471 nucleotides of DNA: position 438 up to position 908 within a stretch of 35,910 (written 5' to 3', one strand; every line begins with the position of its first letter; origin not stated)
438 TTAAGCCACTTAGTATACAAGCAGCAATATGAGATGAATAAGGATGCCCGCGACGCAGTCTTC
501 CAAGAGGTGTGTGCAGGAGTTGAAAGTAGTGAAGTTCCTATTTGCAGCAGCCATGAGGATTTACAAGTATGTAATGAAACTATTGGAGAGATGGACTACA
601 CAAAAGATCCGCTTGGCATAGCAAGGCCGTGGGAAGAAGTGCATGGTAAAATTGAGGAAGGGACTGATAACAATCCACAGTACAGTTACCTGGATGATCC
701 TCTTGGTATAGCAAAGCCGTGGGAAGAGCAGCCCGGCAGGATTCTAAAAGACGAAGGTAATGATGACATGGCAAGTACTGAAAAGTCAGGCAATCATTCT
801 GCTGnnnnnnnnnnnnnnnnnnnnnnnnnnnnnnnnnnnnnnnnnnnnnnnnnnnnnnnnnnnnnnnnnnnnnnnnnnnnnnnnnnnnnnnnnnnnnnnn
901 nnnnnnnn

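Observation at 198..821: Leaderless first gene: folded N-domain plus tandem DPLGIA[RK]PWEE repeats, a candidate substrate or carrier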

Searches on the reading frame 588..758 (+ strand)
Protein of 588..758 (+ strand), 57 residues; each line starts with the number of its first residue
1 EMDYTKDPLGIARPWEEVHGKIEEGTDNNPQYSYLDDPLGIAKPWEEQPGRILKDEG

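Call 75: find_homologous_proteins(query=window:588-758:+, max_evalue=10)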
Query seq(57 aa): no candidate shares three 5-residue words with the query. No homologue found.
